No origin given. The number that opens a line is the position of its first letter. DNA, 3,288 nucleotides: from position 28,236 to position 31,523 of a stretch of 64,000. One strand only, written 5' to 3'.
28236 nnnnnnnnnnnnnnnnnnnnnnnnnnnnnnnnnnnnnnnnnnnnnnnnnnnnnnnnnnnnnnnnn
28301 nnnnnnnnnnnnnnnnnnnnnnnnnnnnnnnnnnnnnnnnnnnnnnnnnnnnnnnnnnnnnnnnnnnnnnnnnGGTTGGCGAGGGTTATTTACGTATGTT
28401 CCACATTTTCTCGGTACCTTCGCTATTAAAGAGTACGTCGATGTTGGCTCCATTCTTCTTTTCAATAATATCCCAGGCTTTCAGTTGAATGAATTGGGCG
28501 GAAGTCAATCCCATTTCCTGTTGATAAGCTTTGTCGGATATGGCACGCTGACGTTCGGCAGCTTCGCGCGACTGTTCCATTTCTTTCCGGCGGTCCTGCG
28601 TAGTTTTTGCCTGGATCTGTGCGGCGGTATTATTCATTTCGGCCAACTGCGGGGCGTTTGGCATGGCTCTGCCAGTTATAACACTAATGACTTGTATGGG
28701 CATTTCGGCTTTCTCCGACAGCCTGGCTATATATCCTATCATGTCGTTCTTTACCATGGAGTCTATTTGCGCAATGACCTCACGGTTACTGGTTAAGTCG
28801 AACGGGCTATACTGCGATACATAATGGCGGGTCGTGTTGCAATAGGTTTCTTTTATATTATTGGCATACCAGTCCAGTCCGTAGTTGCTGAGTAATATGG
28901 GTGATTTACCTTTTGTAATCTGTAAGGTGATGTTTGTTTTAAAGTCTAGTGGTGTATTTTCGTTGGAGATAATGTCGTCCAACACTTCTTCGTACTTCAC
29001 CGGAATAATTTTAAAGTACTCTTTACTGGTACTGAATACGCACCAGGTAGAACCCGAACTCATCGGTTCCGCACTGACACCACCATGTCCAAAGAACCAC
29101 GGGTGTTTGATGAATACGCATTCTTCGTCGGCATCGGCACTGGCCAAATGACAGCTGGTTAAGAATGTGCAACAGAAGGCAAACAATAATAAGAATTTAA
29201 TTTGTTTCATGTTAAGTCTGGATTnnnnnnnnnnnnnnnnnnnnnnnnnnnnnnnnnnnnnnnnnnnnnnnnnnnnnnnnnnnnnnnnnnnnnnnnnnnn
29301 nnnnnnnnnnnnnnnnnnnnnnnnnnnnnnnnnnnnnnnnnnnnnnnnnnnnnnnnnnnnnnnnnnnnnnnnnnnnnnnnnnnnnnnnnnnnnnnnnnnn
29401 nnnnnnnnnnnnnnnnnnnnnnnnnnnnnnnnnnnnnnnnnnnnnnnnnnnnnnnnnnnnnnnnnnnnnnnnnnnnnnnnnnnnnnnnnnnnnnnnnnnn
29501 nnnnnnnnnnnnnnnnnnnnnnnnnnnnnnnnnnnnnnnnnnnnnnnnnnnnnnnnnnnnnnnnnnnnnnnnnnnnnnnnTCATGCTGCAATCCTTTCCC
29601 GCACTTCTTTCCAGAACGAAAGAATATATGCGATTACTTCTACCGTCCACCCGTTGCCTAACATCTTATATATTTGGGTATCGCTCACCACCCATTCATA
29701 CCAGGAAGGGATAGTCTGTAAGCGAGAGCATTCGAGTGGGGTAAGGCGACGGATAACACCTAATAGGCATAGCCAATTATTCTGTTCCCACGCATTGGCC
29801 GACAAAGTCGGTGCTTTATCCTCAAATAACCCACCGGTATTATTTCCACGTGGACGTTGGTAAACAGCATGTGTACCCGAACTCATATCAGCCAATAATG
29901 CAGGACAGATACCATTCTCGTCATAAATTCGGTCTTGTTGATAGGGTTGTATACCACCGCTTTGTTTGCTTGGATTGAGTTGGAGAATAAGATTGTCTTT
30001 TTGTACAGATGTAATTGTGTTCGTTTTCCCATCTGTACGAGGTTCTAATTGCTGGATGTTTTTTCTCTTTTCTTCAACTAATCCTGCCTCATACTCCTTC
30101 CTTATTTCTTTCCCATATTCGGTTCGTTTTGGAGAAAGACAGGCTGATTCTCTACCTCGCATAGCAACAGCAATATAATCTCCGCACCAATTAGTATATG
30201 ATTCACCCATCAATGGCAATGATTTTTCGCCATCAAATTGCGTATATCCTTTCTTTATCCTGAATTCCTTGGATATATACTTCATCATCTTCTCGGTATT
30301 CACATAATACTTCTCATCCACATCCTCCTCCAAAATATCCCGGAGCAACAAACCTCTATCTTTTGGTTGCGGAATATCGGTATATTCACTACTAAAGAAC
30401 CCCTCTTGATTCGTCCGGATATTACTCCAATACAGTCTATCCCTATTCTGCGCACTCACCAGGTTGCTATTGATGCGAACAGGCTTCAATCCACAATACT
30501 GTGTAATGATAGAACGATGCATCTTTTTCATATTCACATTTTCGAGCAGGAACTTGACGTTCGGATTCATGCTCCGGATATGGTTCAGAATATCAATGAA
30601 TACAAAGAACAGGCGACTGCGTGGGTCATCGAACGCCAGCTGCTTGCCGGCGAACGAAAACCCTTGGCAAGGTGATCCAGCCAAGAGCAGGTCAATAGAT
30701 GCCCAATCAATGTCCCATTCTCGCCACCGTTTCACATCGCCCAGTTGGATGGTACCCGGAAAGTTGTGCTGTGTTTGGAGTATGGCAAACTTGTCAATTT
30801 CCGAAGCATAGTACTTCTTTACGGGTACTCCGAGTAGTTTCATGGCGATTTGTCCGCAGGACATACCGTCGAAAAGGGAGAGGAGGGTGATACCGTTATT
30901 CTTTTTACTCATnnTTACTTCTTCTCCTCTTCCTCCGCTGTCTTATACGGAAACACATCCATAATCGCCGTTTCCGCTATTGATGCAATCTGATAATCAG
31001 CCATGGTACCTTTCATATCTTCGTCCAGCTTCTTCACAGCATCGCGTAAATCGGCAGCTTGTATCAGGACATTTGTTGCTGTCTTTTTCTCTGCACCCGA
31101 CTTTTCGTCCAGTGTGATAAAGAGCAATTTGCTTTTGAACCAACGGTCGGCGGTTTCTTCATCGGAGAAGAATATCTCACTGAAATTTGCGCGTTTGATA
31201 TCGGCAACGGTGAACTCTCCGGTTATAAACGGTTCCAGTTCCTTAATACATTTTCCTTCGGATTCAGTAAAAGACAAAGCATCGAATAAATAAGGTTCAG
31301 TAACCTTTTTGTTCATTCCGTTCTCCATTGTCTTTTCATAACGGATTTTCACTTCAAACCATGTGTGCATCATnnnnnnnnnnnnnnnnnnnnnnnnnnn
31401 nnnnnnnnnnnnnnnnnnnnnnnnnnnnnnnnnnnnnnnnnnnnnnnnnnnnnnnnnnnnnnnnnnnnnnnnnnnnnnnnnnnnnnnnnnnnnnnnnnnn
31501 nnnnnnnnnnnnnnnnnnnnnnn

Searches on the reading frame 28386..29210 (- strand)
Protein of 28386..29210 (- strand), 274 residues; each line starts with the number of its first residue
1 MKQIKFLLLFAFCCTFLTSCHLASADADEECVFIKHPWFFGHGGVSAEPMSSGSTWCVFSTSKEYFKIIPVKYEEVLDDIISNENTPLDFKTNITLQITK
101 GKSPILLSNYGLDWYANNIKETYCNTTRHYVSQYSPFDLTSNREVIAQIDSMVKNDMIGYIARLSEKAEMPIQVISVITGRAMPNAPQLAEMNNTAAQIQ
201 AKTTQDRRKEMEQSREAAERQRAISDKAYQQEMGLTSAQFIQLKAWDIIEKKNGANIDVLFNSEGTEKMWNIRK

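Call 28: search_protein_families(library=pfam, proteins=[window:28386-29210:-], max_evalue=0.01)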
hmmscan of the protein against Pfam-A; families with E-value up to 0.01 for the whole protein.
window:28386-29210:- (274 aa): 1 family
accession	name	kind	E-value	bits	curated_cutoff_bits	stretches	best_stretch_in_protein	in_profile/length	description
PF01145.31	Band_7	-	1.9e-08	35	23.6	1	49-219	20-175/176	SPFH domain / Band 7 family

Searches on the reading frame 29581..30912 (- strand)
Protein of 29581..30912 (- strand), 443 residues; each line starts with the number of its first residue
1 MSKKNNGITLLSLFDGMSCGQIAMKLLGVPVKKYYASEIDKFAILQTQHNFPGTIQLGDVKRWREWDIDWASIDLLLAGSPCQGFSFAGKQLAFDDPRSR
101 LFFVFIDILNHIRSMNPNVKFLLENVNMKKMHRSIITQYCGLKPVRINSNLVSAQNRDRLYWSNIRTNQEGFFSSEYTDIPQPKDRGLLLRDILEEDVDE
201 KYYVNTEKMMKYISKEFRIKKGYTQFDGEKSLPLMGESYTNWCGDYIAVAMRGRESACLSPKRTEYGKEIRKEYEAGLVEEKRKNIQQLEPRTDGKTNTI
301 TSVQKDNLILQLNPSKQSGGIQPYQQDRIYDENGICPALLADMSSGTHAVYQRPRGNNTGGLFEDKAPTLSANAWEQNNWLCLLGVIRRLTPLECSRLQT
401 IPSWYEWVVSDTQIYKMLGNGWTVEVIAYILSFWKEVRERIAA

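Call 21: search_protein_families(library=pfam, proteins=[window:29581-30912:-], max_evalue=0.001)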
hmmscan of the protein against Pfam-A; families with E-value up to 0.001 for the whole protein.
window:29581-30912:- (443 aa): 1 family
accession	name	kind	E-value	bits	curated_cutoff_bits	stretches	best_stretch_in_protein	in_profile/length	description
PF00145.23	DNA_methylase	-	1.1e-40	140.5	22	2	9-131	2-116/324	C-5 cytosine-specific DNA methylase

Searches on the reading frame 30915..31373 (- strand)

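Call 28: search_protein_families(library=pfam, proteins=[window:30915-31373:-], max_evalue=0.01)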
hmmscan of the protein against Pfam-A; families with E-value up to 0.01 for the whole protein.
window:30915-31373:- (152 aa): 1 family
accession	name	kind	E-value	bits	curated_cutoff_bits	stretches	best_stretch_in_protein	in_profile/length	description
PF14902.11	DUF4494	-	2.3e-61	206.1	27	1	5-143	1-139/139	Domain of unknown function (DUF4494)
